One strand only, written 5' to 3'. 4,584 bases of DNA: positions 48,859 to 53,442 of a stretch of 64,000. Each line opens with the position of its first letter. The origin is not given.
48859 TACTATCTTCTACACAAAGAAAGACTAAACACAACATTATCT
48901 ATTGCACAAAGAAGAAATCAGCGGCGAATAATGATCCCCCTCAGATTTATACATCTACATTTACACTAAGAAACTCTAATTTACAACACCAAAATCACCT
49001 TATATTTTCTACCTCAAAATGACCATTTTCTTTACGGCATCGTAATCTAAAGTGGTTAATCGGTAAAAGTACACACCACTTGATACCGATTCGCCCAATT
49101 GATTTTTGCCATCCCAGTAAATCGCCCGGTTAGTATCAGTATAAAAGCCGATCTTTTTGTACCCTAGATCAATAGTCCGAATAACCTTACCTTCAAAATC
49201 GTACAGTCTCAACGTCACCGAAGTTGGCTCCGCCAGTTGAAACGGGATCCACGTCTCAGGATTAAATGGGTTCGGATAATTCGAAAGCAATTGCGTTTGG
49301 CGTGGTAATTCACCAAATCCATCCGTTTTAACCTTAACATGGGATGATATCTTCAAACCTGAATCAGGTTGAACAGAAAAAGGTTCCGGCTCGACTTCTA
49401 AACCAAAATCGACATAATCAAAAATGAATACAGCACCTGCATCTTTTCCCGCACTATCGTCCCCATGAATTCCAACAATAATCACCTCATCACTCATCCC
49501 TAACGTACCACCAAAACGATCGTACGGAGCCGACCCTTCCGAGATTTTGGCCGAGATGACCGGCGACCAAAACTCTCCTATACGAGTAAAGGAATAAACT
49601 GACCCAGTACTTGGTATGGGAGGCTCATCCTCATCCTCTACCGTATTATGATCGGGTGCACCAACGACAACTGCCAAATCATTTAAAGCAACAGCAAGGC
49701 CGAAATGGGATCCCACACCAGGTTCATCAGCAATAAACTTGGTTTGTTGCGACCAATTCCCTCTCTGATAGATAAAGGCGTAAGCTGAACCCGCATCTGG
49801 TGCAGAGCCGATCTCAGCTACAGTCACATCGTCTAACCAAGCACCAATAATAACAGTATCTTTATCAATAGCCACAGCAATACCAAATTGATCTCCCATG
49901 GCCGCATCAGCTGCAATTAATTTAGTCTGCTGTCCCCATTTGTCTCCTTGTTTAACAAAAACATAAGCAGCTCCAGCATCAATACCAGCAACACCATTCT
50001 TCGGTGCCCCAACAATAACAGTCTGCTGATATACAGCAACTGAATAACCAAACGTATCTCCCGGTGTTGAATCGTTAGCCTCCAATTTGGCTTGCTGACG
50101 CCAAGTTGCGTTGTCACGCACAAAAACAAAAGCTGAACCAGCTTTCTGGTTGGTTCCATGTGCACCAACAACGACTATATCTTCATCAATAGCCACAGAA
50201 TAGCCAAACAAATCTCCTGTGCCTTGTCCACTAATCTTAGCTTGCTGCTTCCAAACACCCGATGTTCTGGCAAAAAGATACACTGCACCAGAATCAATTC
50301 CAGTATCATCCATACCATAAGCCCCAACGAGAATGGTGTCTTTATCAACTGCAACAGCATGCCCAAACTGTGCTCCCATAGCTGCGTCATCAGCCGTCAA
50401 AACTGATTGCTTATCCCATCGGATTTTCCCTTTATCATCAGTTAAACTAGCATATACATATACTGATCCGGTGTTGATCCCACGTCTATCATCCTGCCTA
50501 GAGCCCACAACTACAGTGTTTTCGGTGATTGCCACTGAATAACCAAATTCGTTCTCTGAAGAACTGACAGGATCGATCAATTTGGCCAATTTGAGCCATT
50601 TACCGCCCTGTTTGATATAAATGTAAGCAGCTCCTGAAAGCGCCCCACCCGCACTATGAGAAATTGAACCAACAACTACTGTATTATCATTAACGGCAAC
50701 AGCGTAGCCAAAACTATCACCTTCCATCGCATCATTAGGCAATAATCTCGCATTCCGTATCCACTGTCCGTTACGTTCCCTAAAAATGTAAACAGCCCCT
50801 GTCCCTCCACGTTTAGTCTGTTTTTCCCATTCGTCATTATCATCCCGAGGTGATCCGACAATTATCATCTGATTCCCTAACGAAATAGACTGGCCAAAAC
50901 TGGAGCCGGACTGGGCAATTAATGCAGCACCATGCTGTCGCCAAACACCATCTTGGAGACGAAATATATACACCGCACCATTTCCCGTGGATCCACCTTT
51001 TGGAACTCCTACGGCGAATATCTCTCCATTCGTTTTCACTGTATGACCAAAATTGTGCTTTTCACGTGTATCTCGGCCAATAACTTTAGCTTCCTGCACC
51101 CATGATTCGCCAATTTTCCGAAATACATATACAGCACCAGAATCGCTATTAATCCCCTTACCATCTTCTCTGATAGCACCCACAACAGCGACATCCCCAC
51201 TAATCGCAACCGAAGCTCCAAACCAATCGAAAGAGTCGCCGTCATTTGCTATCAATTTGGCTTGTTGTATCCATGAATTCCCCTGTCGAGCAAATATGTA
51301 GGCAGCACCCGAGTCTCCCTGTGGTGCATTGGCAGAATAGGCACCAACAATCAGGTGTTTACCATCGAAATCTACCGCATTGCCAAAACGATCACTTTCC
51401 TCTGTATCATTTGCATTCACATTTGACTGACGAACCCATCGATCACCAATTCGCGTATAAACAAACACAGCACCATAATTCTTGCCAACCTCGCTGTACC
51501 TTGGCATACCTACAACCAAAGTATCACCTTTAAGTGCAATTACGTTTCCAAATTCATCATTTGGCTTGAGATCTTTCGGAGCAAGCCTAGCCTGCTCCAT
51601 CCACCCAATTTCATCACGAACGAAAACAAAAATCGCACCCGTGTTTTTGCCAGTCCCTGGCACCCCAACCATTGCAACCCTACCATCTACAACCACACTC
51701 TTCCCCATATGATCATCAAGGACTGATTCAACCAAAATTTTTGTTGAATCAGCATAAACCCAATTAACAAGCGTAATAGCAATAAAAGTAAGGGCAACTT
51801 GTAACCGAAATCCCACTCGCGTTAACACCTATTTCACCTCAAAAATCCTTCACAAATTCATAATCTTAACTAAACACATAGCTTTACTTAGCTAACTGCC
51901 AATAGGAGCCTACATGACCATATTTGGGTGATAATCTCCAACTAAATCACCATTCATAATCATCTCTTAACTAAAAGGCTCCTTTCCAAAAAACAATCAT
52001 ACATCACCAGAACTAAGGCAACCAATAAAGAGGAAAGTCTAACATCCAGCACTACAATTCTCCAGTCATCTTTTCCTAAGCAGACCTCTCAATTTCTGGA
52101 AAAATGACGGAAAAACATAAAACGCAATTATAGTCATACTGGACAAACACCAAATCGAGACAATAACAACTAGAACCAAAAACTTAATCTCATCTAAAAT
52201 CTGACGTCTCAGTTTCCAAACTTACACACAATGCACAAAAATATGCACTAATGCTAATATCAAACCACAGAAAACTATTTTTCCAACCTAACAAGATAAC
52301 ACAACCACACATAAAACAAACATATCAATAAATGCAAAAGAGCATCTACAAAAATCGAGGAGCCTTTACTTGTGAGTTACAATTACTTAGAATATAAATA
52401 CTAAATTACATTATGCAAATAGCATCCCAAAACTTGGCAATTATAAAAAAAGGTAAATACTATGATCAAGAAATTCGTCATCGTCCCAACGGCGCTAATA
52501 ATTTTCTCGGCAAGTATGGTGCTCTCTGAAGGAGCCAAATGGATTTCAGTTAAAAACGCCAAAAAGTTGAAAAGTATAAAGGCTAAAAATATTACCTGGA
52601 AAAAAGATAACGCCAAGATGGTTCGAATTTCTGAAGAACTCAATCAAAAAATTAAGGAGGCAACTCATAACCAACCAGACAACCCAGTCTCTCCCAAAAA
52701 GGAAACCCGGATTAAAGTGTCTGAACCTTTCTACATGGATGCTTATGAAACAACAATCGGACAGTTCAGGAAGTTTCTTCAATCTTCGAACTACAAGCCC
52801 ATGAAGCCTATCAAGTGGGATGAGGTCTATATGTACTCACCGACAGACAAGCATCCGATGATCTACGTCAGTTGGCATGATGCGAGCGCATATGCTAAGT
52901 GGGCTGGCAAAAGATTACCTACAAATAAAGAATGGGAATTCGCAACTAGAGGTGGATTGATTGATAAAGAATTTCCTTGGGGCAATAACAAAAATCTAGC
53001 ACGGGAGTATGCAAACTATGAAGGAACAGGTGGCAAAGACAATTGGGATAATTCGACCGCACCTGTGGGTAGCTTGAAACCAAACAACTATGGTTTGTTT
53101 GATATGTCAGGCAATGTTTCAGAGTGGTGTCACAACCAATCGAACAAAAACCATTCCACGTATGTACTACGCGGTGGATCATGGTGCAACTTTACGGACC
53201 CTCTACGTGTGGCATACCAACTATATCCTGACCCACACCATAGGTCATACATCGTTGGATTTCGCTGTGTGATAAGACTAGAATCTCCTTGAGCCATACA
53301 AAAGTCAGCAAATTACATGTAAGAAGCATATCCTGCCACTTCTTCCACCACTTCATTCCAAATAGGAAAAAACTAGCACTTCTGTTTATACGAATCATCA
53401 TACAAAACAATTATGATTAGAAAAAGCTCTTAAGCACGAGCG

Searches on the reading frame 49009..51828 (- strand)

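Call 37: search_protein_families(library=pfam, proteins=[window:49009-51828:-], max_evalue=0.00001)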
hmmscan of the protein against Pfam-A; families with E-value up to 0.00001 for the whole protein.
window:49009-51828:- (939 aa): 3 families
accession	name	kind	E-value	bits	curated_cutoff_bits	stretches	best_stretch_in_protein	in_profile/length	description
PF14312.12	FG-GAP_2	-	3.7e-157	510.9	23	10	186-236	1-49/49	FG-GAP repeat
PF24681.1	Kelch_KLHDC2_KLHL20_DRC7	-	2.1e-08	34.2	50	0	432-634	5-194/221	KLHDC2/KLHL20/DRC7 Kelch-repeats domain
PF13860.13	FlgD_ig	-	3.2e-06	27.5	27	1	865-925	18-74/79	FlgD Ig-like domain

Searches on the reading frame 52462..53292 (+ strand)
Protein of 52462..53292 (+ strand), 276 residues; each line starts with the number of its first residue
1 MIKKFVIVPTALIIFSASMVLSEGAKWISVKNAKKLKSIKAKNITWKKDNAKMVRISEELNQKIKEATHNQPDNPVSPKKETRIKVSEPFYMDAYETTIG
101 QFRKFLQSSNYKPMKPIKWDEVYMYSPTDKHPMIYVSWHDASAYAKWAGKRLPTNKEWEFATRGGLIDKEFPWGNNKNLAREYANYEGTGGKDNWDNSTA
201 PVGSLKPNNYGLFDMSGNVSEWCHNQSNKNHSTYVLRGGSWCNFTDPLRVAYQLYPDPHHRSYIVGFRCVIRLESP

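Call 37: search_protein_families(library=pfam, proteins=[window:52462-53292:+], max_evalue=0.00001)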
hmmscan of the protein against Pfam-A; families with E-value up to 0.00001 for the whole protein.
window:52462-53292:+ (276 aa): 1 family
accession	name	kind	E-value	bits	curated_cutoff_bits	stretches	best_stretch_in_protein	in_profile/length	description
PF03781.23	FGE-sulfatase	-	4.8e-48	164.5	23.3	1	81-270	29-254/255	Sulfatase-modifying factor enzyme 1-like domain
